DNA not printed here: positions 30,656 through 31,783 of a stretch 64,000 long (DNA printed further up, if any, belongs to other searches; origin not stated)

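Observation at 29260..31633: Candidate system: ArsR-rhodanese sensor, Sec methyltransferase and divergent nucleoside phosphorylase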

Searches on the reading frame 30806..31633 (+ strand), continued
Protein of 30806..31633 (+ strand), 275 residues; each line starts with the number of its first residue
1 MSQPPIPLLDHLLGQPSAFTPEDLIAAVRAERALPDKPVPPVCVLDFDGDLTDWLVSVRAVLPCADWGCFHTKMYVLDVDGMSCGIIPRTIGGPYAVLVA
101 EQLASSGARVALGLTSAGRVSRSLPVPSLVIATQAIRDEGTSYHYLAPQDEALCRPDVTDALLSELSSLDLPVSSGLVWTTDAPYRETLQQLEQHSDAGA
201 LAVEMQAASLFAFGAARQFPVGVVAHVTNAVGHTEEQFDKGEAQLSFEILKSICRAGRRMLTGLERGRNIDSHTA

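Call 50: fold_search(model_id=the predicted structure, library=pdb)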
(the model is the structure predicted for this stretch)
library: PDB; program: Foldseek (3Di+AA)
matches with E <= 10: 1758; with E <= 0.001: 664
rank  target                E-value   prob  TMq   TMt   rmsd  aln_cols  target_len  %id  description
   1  1odi_A                1.0e-17  1.00  0.68  0.79   3.3       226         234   26  Purine nucleoside phosphorylase from Thermus Thermophilus (released 2003-02-27)
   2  1lx7_A                1.4e-17  1.00  0.67  0.73   4.0       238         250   20  Structure of E. coli uridine phosphorylase at 2.0A (released 2002-06-12)
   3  4ogk_F                1.4e-17  1.00  0.66  0.73   3.8       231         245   19  X-ray structure of the uridine phosphorylase from Salmonella typhimurium in complex with thymidine at 2.40 A resolutio (released 2015-03-04)
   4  2hrd_E                1.7e-17  1.00  0.68  0.74   3.7       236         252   19  Crystal structure of the uridine phosphorylase from Salmonella typhimurium in complex with thymine and phosphate ion a (released 2007-07-24)
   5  4oeh_D                1.7e-17  1.00  0.67  0.73   3.9       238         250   19  X-ray Structure of Uridine Phosphorylase from Vibrio cholerae Complexed with Uracil at 1.91 A Resolution (released 2015-03-04)
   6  1odk_E                1.8e-17  1.00  0.68  0.82   3.1       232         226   24  PURINE NUCLEOSIDE PHOSPHORYLASE FROM THERMUS THERMOPHILUS (released 2003-02-27)
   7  1tgv_B                1.8e-17  1.00  0.67  0.75   3.8       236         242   20  Structure of E. coli Uridine Phosphorylase complexed with 5-Fluorouridine and sulfate (released 2005-06-14)
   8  4g8j_B                2.0e-17  1.00  0.67  0.72   4.1       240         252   22  X-ray Structure of Uridine Phosphorylease from Vibrio cholerae Complexed with Thymidine at 2.12 A Resolution (released 2013-07-24)
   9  2hrd_F                2.1e-17  1.00  0.65  0.73   3.8       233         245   19  Crystal structure of the uridine phosphorylase from Salmonella typhimurium in complex with thymine and phosphate ion a (released 2007-07-24)
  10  1t0u_B                2.5e-17  1.00  0.67  0.72   3.8       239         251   20  Crystal structure of E.coli uridine phosphorylase at 2.2 A resolution (Type-A Native) (released 2004-04-27)
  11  2hwu_D                2.8e-17  1.00  0.67  0.75   3.7       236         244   19  Crystal structure of the uridine phosphorylase from Salmonella typhimurium in complex with uridine and phosphate ion a (released 2007-08-07)
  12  2hn9_B                2.8e-17  1.00  0.65  0.73   3.9       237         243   19  Crystal structure of the uridine phosphorylase from Salmonella typhimurium in complex with thymine and phosphate ion a (released 2007-07-17)
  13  1jdv_C                2.8e-17  1.00  0.63  0.72   5.1       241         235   24  CRYSTAL STRUCTURE OF 5'-DEOXY-5'-METHYLTHIOADENOSINE PHOSPHORYLASE COMPLEXED WITH ADENOSINE AND SULFATE ION (released 2001-10-26)
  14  2rj3_C                3.0e-17  1.00  0.67  0.73   3.9       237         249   20  Crystal Structure of the Uridine Phosphorylase from Salmonella Typhimurium in Complex with Uracil and Phosphate Ion at (released 2008-10-14)
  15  4ip0_C                3.2e-17  1.00  0.68  0.74   3.9       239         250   21  X-Ray Structure of the Complex Uridine Phosphorylase from Vibrio cholerae with Phosphate Ion at 1.29 A Resolution (released 2014-08-13)
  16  1jds_C                3.4e-17  1.00  0.68  0.79   3.8       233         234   21  5'-DEOXY-5'-METHYLTHIOADENOSINE PHOSPHORYLASE COMPLEX WITH PHOSPHATE (SPACE GROUP P21) (released 2001-10-26)
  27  1jds_F                5.2e-17  1.00  0.67  0.79   3.4       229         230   21  5'-DEOXY-5'-METHYLTHIOADENOSINE PHOSPHORYLASE COMPLEX WITH PHOSPHATE (SPACE GROUP P21) (released 2001-10-26)
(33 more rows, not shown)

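Call 51: find_encoding_contigs(protein=window:30806-31633:+, flank=10000, max_places=3)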
Protein window:30806-31633:+ (275 aa): no gene with exactly this product is on record in the collection.

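Call 64: search_protein_families(library=padloc, proteins=[window:30806-31630:+], max_evalue=0.001)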
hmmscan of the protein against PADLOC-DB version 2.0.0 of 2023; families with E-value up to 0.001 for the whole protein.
window:30806-31630:+ (275 aa): 0 families

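Call 81: search_protein_representatives(alignment_id=A1)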
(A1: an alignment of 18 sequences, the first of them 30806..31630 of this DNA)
Query: 18 sequences, 267 profile positions. Proteins with E-value up to 0.001 (for the whole library): 5432; up to 1e-10: 3067; up to 1e-30: 278. The best 150 are listed.
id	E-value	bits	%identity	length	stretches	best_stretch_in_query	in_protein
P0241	4.1e-128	442.2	-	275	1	4-263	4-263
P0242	7.1e-127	438.2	-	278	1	2-263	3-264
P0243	2.3e-104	364.3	-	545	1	4-260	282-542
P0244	1.3e-81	289.7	-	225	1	3-164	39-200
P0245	1.1e-77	276.9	-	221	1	3-176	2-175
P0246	1.6e-74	266.5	-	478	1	6-253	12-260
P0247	1.3e-73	263.5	-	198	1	76-260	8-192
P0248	1.6e-73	263.2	-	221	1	2-152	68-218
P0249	2.0e-73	262.9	-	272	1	3-252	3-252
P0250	6.1e-73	261.3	-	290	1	10-260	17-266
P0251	9.5e-71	254.2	-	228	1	2-141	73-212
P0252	2.4e-69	249.5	-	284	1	3-255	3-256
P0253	3.4e-69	249.0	-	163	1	4-150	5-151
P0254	3.5e-69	249.0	-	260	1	74-231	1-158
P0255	7.9e-69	247.9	-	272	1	4-248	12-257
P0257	4.0e-68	245.5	-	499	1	12-258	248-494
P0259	6.5e-67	241.6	-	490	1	11-258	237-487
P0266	5.3e-64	232.0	-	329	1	4-262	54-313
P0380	4.2e-38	147.1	-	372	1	7-189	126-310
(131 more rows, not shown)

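Call 82: search_protein_families(library=pfam, proteins=[P0243, P0246, P0257, P0259, P0266, P0380, P0022], max_evalue=0.001)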
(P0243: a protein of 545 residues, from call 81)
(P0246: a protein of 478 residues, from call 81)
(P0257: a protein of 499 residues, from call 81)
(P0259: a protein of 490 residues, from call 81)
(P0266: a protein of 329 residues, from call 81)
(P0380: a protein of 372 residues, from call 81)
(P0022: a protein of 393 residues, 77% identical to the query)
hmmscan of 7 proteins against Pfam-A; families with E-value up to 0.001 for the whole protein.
P0243 (545 aa): 2 families
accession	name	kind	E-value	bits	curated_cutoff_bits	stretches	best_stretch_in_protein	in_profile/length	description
PF01048.26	PNP_UDP_1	-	1.3e-22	80.8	25.1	1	350-517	32-208/233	Phosphorylase superfamily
PF09837.15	DUF2064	-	1.4e-22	80.3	25.8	1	54-166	12-120/120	Uncharacterized protein conserved in bacteria (DUF2064)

P0246 (478 aa): 4 families
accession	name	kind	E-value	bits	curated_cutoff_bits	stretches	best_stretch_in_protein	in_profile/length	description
PF01048.26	PNP_UDP_1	-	3.9e-29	102.2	25.1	1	51-257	4-225/233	Phosphorylase superfamily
PF13649.12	Methyltransf_25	-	3.5e-06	28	27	1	320-410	1-93/97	Methyltransferase domain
PF08241.18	Methyltransf_11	-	0.00024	22.1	21.2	0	322-418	2-95/95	Methyltransferase domain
PF08242.18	Methyltransf_12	-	0.00037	21.6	30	0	321-415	1-97/98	Methyltransferase domain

P0257 (499 aa): 10 families
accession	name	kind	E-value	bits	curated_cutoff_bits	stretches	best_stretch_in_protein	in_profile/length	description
PF01048.26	PNP_UDP_1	-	5.1e-29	101.8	25.1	1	307-492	27-231/233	Phosphorylase superfamily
PF08241.18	Methyltransf_11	-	6.4e-25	88.1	21.2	1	55-144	2-95/95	Methyltransferase domain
PF13649.12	Methyltransf_25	-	9.5e-20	71.5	27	1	54-140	2-97/97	Methyltransferase domain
PF13847.12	Methyltransf_31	-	8.9e-17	61.6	27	1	50-148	4-113/145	Methyltransferase domain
PF08242.18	Methyltransf_12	-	1.9e-14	54.6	30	1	55-142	2-98/98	Methyltransferase domain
PF13489.12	Methyltransf_23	-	2.6e-12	47.2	27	1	51-151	24-123/164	Methyltransferase domain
PF01209.24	Ubie_methyltran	-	3.8e-09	36.7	20.1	1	43-144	41-151/233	ubiE/COQ5 methyltransferase family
PF07021.18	MetW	-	7.2e-05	22.9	21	1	50-137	14-103/193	Methionine biosynthesis protein MetW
PF06325.19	PrmA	-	0.00069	19.6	22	0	52-144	164-258/296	Ribosomal protein L11 methyltransferase (PrmA)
PF05401.17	NodS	-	0.00074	19.8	24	0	51-149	45-149/201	Nodulation protein S (NodS)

P0259 (490 aa): 6 families
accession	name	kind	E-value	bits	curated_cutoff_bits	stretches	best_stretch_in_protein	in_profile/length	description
PF01048.26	PNP_UDP_1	-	1.9e-24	86.8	25.1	1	296-482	30-227/233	Phosphorylase superfamily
PF13649.12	Methyltransf_25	-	1.4e-12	48.5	27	1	68-160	2-97/97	Methyltransferase domain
PF08241.18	Methyltransf_11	-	1.4e-11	45.3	21.2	1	68-164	1-95/95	Methyltransferase domain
PF08242.18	Methyltransf_12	-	1.4e-09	39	30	1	68-162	1-98/98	Methyltransferase domain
PF13489.12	Methyltransf_23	-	4.6e-07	30.1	27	1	62-166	21-118/164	Methyltransferase domain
PF05724.17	TPMT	-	3e-05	24.2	26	1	48-210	23-198/218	Thiopurine S-methyltransferase (TPMT)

P0266 (329 aa): 1 family
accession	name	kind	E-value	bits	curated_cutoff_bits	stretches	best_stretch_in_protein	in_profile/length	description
PF01048.26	PNP_UDP_1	-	4.6e-25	88.8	25.1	1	124-306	31-230/233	Phosphorylase superfamily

P0380 (372 aa): 1 family
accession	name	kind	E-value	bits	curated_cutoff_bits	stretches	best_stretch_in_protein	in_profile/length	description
PF01048.26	PNP_UDP_1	-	5.3e-05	23.2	25.1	1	259-309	112-157/233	Phosphorylase superfamily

P0022 (393 aa): 3 families
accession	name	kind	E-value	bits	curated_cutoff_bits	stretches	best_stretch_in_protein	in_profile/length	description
PF01048.26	PNP_UDP_1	-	3.5e-24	85.9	25.1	1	215-365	49-209/233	Phosphorylase superfamily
PF00122.25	E1-E2_ATPase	-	1.4e-10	41.4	28.1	1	5-69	118-181/181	E1-E2 ATPase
PF00702.32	Hydrolase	-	3.2e-06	28.1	26.4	1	86-151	2-51/191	haloacid dehalogenase-like hydrolase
